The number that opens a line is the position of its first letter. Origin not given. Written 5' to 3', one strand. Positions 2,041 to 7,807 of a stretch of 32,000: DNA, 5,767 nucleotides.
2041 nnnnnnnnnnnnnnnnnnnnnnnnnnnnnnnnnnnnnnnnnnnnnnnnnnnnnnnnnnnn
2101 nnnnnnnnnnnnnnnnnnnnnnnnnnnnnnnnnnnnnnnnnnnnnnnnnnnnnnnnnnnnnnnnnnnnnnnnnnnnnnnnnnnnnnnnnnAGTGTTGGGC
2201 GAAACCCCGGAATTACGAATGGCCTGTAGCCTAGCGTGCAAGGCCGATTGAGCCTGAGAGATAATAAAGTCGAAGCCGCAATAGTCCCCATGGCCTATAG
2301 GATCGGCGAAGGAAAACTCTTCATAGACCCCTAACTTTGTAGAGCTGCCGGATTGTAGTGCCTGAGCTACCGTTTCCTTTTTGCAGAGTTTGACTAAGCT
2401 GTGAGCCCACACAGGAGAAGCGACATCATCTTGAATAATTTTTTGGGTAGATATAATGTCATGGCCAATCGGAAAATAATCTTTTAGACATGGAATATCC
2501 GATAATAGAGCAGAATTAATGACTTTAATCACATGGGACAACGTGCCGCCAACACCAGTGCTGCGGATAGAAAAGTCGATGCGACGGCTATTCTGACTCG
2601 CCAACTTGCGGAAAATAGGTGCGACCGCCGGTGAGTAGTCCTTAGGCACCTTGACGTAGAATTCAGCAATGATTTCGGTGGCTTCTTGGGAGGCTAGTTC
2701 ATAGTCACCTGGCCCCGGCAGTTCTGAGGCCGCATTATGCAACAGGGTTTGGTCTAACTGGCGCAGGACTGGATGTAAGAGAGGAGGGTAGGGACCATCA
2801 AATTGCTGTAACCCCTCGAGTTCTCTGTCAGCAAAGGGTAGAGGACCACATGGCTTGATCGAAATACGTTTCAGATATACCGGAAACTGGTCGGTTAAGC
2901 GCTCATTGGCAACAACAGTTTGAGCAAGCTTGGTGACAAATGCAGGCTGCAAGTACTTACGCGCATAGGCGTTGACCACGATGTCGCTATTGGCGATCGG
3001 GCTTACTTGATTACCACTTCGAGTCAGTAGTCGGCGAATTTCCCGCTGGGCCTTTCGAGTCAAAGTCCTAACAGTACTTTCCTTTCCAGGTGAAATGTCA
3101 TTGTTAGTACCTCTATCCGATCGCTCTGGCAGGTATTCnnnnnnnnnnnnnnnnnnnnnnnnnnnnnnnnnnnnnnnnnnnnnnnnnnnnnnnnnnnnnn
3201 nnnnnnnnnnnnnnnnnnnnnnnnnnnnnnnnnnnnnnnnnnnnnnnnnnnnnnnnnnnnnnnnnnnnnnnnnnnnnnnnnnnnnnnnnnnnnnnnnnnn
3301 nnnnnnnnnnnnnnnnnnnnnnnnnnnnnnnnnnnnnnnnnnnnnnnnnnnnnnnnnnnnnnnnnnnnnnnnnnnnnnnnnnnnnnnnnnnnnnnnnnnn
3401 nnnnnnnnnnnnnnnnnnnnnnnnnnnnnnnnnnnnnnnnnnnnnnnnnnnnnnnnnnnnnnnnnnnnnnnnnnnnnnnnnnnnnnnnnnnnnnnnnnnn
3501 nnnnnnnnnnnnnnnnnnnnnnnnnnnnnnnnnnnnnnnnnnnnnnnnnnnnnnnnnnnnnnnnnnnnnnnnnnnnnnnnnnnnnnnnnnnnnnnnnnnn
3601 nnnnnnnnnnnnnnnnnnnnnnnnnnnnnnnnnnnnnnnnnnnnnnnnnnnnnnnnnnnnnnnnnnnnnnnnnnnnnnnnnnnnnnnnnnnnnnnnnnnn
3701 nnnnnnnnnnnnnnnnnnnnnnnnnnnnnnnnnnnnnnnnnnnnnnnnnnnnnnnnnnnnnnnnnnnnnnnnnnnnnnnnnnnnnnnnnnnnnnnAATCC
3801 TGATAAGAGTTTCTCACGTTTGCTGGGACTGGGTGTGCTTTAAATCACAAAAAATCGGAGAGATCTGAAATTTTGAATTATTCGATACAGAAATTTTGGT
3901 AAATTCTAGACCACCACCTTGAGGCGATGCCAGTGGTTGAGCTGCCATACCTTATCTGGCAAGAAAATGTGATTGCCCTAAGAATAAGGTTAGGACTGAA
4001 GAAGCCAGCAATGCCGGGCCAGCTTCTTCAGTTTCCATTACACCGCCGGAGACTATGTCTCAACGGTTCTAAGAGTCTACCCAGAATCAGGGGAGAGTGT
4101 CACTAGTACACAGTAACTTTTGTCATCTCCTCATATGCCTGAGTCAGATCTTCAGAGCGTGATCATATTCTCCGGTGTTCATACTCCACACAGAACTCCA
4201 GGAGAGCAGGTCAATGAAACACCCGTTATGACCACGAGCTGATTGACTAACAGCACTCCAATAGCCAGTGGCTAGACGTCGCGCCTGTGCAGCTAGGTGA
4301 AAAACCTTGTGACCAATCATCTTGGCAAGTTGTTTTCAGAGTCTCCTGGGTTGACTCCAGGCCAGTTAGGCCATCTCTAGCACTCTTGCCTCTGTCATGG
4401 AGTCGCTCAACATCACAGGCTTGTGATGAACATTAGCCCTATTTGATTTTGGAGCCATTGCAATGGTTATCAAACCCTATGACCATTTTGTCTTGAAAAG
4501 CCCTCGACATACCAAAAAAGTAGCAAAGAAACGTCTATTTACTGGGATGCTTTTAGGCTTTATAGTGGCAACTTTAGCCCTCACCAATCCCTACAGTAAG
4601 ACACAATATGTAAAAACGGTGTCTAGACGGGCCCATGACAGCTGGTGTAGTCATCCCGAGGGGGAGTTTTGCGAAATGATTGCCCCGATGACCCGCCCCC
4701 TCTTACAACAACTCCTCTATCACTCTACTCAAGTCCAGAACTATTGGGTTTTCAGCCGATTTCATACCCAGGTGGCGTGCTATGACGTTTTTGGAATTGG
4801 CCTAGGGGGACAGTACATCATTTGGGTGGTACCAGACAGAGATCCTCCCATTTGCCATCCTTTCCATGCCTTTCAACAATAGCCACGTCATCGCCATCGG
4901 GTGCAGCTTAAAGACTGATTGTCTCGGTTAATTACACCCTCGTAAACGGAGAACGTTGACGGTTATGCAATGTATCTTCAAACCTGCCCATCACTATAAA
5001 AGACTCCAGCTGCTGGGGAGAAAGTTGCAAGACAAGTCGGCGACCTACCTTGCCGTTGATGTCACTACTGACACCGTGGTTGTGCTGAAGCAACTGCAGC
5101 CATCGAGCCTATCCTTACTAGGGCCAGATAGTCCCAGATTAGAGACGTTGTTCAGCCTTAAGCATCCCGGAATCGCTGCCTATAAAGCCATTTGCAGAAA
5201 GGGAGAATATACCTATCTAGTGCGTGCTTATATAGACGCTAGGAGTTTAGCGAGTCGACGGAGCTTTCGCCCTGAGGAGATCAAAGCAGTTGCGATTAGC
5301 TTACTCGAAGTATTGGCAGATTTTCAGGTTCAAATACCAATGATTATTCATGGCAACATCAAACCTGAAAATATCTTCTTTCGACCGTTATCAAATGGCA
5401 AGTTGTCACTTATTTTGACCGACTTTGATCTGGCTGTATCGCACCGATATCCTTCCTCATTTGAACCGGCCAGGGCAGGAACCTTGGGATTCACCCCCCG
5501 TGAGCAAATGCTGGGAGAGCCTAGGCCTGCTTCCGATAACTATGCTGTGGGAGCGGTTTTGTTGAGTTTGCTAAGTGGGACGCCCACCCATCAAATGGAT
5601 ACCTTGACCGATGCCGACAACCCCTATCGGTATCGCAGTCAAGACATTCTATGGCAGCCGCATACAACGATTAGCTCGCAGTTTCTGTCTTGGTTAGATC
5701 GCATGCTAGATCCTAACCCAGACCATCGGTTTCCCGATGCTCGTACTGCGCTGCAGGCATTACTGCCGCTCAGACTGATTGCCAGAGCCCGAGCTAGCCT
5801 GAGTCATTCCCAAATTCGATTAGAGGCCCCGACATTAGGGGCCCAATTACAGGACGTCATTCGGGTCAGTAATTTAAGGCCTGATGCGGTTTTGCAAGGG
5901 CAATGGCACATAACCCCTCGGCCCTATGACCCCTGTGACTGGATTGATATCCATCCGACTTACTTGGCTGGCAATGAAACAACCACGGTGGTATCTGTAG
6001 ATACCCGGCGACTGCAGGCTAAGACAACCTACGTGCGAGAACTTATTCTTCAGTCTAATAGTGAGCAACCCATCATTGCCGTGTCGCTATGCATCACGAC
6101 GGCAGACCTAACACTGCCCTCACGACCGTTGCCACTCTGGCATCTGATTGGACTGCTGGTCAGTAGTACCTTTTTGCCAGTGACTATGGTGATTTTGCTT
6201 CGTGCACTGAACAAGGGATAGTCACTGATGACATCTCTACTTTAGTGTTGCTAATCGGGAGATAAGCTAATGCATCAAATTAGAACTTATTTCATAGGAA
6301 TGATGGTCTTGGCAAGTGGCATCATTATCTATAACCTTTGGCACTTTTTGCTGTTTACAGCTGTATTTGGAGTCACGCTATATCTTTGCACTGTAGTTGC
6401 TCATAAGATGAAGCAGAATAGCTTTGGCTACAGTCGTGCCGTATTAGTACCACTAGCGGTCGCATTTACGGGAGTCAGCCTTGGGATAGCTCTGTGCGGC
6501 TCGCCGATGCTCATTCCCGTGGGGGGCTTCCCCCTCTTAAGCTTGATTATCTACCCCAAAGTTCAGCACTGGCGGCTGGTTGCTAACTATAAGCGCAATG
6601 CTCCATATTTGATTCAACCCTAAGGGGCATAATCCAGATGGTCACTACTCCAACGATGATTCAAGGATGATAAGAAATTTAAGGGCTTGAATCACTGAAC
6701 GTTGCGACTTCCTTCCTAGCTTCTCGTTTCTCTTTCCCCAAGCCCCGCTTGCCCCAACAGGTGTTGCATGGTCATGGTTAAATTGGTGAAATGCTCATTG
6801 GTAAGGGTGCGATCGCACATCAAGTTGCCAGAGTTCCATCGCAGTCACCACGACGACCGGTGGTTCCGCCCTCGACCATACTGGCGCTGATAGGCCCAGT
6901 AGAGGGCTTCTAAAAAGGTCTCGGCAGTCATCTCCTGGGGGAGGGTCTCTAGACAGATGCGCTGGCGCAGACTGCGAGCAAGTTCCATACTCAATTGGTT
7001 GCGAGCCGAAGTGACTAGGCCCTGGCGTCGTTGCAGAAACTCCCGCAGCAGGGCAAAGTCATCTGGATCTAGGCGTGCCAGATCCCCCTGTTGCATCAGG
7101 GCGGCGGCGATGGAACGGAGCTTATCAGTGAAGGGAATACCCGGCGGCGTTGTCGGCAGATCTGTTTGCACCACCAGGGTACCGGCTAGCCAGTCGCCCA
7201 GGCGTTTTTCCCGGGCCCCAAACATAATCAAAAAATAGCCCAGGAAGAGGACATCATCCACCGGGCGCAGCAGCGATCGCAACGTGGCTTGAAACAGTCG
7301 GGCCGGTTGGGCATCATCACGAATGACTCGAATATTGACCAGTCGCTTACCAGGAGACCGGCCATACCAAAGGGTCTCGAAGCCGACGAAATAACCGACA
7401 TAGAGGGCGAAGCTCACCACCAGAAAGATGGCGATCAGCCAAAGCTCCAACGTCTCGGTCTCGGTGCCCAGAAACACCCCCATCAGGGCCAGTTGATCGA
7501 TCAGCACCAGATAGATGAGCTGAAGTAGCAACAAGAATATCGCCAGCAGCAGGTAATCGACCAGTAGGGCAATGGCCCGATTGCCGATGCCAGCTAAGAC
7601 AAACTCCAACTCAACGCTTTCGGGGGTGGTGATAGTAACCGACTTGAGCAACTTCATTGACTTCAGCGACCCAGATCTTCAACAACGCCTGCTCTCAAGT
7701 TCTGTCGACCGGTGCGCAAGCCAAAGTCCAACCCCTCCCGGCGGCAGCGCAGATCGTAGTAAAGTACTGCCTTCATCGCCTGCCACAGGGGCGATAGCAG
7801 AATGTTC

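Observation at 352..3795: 1147-aa orphan protein with no recognisable enzymatic motif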

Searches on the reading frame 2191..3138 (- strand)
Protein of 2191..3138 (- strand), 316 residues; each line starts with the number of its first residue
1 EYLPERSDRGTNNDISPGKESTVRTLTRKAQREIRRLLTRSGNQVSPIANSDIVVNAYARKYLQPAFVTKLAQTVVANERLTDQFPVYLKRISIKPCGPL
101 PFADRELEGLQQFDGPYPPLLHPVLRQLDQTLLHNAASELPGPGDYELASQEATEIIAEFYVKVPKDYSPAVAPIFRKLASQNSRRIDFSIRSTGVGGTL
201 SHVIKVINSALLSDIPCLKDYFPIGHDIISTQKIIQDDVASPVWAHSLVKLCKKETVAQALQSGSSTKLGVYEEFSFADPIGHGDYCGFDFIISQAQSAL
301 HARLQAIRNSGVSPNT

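Call 51: predict_structure(alignment_id=A3)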
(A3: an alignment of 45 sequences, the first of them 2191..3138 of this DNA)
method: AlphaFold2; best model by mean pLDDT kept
length: 316 residues; sequences in the alignment: 45
mean_pLDDT: 60.3   pTM: 0.55
mean pLDDT of the five models: 60.3, 54.8, 52.4, 52.2, 50.2
residues with pLDDT >= 90: 0; 70-90: 100; 50-70: 118; < 50: 98
segments of 3 or more residues with pLDDT < 50: 44-46, 101-108, 116-125, 137-151, 228-258, 265-270, 272-289
pLDDT, mean of each block of 10 residues (from residue 1): 62 61 75 63 50 57 61 69 79 66 47 50 49 51 40 69 84 86 86 69 74 72 53 38 36 47 46 45 40 67 75 65
secondary structure, 60 per line:
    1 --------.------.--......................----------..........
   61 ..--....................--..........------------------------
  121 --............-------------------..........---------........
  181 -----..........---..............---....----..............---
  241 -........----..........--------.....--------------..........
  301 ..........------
elements in order: H19-40 H51-62 H65-84 E87-96 H123-134 E154-163 H173-179 E186-195 H199-212 H216-219 H224-237 H242-249 H254-263 H272-276 H291-310

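Call 54: fold_search(model_id=the predicted structure, library=pdb)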
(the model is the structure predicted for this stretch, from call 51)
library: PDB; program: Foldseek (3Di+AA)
matches with E <= 10: 65; with E <= 0.001: 0
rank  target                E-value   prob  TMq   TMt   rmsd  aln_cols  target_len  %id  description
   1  6mbz_A                1.5e-01  0.10  0.16  0.11  22.5       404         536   11  Structure of Transcription Factor (released 2019-06-19)
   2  5f93_B                6.0e-01  0.04  0.09  0.07  22.3       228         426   11  Blood group antigen binding adhesin BabA of Helicobacter pylori strain A730 in complex with blood group H Lewis b hexa (released 2016-01-20)
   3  2xe0_A                1.5e+00  0.07  0.12  0.18  14.7       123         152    9  Molecular basis of engineered meganuclease targeting of the endogenous human RAG1 locus (released 2010-09-29)
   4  5d39_A                2.1e+00  0.02  0.14  0.10  24.7       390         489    9  Transcription factor-DNA complex (released 2016-08-10)
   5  5azo                  2.3e+00  0.03  0.10  0.07  33.7       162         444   12  Crystal structure of a membrane protein from Pseudomonas aeruginosa (released 2016-06-08)
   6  5iuy_C                2.7e+00  0.03  0.10  0.07  32.3       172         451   10  Structural insights of the outer-membrane channel OprN (released 2016-07-06)
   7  3mxb_B                2.8e+00  0.04  0.13  0.18  14.5       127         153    9  Molecular basis of engineered meganuclease targeting of the endogenous human RAG1 locus (released 2010-10-06)
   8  9q6c_A                2.8e+00  0.03  0.14  0.18  19.6       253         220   11  Cryo-EM structure of octameric COMMD-like protein MBK5214510 from Flavobacteriaceae bacterium (released 2025-10-01)
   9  6rre_A                3.0e+00  0.01  0.07  0.07  19.7       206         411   12  SidD, deAMPylase from Legionella pneumophila (released 2020-10-07)
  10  2xe0_B                3.3e+00  0.04  0.12  0.18  14.4       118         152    8  Molecular basis of engineered meganuclease targeting of the endogenous human RAG1 locus (released 2010-09-29)
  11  1u0d_MODEL_1_A        3.5e+00  0.04  0.12  0.19  14.6       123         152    8  Y33H Mutant of Homing endonuclease I-CreI (released 2004-11-02)
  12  7rs6_K                3.7e+00  0.02  0.10  0.10  22.2       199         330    8  Cryo-EM structure of Kip3 (AMPPNP) bound to GMPCPP-Stabilized Microtubules (released 2022-08-17)
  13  5f7y_A                3.7e+00  0.01  0.09  0.07  22.6       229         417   11  Blood group antigen binding adhesin BabA of Helicobacter pylori strain 17875 in complex with blood group A type-1 hexa (released 2016-01-20)
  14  3mxb_R                3.9e+00  0.03  0.12  0.19  14.5       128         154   10  Molecular basis of engineered meganuclease targeting of the endogenous human RAG1 locus (released 2010-10-06)
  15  8zku_C                3.9e+00  0.02  0.10  0.07  17.2       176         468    9  Structure of Polycystin-1/Polycystin-2 complex with GOF mutations (released 2025-05-21)
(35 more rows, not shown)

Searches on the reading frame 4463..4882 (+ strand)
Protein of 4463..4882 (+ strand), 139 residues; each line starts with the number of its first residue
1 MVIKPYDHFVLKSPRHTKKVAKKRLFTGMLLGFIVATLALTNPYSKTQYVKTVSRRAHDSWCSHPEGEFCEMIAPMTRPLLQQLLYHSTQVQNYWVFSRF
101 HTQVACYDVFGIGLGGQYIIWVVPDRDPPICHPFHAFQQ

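Call 3: search_protein_families(library=pfam, proteins=[window:4463-4882:+], max_evalue=1)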
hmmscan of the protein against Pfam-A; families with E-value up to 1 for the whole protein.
window:4463-4882:+ (139 aa): 1 family
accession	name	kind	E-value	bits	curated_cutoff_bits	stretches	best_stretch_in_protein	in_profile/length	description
PF14271.11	DUF4359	-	3.7e-06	28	27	1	37-106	2-81/103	Domain of unknown function (DUF4359)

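Call 4: search_protein_families(library=padloc, proteins=[window:4463-4882:+], max_evalue=1)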
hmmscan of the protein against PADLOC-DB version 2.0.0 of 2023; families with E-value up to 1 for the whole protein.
window:4463-4882:+ (139 aa): 0 families

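Call 5: search_protein_families(library=ncbifam, proteins=[window:4463-4882:+], max_evalue=1)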
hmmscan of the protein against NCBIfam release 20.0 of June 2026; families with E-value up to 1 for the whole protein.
window:4463-4882:+ (139 aa): 0 families

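Call 106: search_protein_families(library=phrogs, proteins=[window:4463-4882:+], max_evalue=0.01)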
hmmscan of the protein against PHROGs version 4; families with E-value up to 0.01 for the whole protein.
window:4463-4882:+ (139 aa): 0 families

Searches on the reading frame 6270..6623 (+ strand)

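Call 3: search_protein_families(library=pfam, proteins=[window:6270-6623:+], max_evalue=1)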
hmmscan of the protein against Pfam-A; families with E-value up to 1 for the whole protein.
window:6270-6623:+ (117 aa): 1 family
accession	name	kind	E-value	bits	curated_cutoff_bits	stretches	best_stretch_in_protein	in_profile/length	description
PF17364.7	DUF5389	-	0.052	14.1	25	1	30-77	55-102/104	Family of unknown function (DUF5389)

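Call 4: search_protein_families(library=padloc, proteins=[window:6270-6623:+], max_evalue=1)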
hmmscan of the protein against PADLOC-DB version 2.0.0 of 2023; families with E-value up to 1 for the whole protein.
window:6270-6623:+ (117 aa): 0 families

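Call 5: search_protein_families(library=ncbifam, proteins=[window:6270-6623:+], max_evalue=1)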
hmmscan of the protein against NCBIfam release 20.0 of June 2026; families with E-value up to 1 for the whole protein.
window:6270-6623:+ (117 aa): 3 families
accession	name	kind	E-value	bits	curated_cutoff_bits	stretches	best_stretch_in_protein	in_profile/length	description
NF045979.1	ComEC_MAG0480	equivalog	0.0097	14.7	150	1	4-50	47-92/461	MAG0480 family ComEC-like protein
NF011596.0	PRK15021.1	subfamily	0.017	14.2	439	1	11-59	191-239/341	microcin C ABC transporter permease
NF047564.1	PSM_export_PmtD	equivalog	0.096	12.3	220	1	18-48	131-161/242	phenol-soluble modulin export ABC transporter permease subunit PmtD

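Call 106: search_protein_families(library=phrogs, proteins=[window:6270-6623:+], max_evalue=0.01)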
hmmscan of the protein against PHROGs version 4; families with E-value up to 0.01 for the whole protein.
window:6270-6623:+ (117 aa): 0 families

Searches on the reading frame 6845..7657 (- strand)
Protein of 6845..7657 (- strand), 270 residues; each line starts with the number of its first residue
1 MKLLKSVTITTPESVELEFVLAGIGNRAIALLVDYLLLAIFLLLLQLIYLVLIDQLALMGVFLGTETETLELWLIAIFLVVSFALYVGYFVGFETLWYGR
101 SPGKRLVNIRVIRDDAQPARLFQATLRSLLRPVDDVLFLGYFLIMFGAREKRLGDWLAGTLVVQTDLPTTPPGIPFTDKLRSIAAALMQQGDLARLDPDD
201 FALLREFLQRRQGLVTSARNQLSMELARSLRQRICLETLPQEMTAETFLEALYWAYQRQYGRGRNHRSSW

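Call 65: search_protein_families(library=pfam, proteins=[window:6845-7657:-], max_evalue=0.0001)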
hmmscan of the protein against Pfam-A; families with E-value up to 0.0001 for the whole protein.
window:6845-7657:- (270 aa): 1 family
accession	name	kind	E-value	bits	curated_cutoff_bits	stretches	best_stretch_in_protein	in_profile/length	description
PF06271.18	RDD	-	2.8e-19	70.2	24.1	1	21-159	1-137/137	RDD family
